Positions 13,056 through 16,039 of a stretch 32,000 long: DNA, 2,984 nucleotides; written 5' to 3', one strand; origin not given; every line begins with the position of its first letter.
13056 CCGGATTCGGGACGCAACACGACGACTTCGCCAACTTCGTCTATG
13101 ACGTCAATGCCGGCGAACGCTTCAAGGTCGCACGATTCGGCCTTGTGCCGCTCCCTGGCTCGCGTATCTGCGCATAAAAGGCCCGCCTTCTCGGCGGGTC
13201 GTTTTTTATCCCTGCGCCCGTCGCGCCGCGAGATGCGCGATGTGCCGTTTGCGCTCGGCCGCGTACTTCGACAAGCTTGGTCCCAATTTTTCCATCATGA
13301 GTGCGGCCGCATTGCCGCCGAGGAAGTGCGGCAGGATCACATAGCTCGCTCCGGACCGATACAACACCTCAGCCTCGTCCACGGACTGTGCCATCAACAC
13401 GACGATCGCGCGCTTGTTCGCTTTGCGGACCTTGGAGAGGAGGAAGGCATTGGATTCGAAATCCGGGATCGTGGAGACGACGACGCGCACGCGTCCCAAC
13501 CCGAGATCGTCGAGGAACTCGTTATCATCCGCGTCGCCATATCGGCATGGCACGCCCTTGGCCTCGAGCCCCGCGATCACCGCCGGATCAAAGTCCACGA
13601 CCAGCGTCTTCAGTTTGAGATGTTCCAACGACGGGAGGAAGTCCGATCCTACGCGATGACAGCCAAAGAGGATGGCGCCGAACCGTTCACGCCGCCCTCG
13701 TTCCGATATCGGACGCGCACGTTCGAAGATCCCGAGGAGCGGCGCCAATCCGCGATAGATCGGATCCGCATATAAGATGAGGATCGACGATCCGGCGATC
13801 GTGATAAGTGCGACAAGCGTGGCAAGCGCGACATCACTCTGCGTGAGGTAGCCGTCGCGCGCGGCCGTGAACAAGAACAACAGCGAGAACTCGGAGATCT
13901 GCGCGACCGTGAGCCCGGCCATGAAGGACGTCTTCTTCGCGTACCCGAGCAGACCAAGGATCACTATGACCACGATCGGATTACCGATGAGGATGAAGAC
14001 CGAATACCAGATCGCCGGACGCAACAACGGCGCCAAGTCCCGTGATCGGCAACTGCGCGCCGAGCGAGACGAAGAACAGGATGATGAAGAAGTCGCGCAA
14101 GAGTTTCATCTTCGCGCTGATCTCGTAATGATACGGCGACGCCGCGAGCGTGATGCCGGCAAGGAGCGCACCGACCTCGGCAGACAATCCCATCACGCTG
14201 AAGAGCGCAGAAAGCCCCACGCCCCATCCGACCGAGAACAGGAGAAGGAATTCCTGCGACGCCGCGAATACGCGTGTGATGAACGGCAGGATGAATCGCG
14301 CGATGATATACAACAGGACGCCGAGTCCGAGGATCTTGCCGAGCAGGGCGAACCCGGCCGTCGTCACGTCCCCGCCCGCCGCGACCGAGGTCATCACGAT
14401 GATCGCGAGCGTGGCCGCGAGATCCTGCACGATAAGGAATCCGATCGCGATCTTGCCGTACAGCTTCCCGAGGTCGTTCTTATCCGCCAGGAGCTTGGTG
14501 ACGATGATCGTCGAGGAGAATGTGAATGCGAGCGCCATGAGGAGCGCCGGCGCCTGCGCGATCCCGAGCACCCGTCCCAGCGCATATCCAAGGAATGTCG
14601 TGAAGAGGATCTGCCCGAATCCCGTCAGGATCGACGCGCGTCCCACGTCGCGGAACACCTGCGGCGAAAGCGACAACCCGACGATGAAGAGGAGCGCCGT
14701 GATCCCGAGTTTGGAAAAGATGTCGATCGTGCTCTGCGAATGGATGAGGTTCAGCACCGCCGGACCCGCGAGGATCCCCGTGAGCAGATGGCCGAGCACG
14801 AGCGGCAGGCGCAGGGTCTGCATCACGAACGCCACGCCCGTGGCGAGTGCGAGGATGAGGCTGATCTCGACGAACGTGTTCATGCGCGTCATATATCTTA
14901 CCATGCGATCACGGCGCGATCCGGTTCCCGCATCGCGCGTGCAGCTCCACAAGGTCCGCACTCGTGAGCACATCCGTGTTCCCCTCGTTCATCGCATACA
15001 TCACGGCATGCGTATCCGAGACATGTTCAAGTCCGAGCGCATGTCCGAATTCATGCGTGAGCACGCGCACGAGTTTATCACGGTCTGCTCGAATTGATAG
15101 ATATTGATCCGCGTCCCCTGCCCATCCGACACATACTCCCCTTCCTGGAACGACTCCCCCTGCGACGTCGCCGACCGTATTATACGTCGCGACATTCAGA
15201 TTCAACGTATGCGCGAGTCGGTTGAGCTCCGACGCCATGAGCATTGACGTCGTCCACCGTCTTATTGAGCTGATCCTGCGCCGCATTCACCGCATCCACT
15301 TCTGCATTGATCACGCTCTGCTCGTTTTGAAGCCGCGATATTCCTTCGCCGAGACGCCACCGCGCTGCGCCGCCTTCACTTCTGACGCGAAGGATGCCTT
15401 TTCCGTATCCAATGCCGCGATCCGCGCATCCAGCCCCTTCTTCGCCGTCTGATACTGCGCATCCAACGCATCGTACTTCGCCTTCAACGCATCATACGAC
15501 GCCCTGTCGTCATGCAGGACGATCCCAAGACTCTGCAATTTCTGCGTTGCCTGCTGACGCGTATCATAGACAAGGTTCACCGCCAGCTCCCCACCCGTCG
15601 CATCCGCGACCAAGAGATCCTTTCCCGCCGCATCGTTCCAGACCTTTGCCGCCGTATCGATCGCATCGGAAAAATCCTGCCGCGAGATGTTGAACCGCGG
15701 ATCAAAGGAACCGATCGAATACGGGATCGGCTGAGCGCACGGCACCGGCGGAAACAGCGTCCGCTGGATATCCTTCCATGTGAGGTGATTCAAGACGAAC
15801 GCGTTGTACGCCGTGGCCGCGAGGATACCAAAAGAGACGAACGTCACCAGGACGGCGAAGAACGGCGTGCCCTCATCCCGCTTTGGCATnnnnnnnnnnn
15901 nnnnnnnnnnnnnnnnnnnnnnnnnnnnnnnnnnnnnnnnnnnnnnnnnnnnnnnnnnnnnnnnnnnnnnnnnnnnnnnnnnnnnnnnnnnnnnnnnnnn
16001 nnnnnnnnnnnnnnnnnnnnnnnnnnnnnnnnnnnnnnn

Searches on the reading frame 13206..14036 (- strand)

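Call 9: search_protein_families(library=pfam, proteins=[window:13206-14036:-], max_evalue=0.001)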
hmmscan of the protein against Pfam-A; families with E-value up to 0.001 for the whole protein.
window:13206-14036:- (276 aa): 2 families
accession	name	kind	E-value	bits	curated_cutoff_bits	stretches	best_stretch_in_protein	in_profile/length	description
PF02254.24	TrkA_N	-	2.5e-19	70.2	23.8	1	122-236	2-116/116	TrkA-N domain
PF00999.27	Na_H_Exchanger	-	0.00037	19.9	26.2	1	9-85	291-369/375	Sodium/hydrogen exchanger, transmembrane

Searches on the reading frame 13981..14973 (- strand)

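Call 9: search_protein_families(library=pfam, proteins=[window:13981-14973:-], max_evalue=0.001)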
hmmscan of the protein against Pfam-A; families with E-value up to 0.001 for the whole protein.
window:13981-14973:- (330 aa): 1 family
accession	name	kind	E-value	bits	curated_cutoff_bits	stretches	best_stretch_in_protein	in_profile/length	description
PF00999.27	Na_H_Exchanger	-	2.1e-44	152.3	26.2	1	42-313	4-280/375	Sodium/hydrogen exchanger, transmembrane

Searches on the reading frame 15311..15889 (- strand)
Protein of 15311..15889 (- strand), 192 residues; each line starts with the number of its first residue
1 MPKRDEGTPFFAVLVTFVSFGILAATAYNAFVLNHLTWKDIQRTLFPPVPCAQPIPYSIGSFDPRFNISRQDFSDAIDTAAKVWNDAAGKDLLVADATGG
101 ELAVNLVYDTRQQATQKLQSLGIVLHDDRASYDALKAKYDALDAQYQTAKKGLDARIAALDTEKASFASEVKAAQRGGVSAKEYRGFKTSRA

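Call 7: search_protein_families(library=pfam, proteins=[window:15311-15889:-], max_evalue=0.01)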
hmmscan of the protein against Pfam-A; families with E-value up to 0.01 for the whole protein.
window:15311-15889:- (192 aa): 2 families
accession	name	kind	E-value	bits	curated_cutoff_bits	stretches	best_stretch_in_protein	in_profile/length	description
PF05823.17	Gp-FAR-1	-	0.00015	22.7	29.2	1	132-186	43-96/149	Nematode fatty acid retinoid binding protein (Gp-FAR-1)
PF02183.23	HALZ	-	0.0056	17.3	28.1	0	131-147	13-29/43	Homeobox associated leucine zipper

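Call 44: search_protein_families(library=ncbifam, proteins=[window:15311-15889:-], max_evalue=0.01)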
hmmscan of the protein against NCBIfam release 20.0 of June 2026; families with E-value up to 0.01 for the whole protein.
window:15311-15889:- (192 aa): 0 families

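Call 45: search_protein_families(library=padloc, proteins=[window:15311-15889:-], max_evalue=0.01)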
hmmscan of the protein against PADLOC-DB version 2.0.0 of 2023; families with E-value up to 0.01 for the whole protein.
window:15311-15889:- (192 aa): 0 families

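Call 46: search_protein_families(library=phrogs, proteins=[window:15311-15889:-], max_evalue=0.01)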
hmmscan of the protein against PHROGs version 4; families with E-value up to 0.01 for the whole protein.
window:15311-15889:- (192 aa): 0 families

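Call 48: find_encoding_contigs(protein=window:15311-15889:-, flank=6000, max_places=8)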
Protein window:15311-15889:- (192 aa): no gene with exactly this product is on record in the collection.
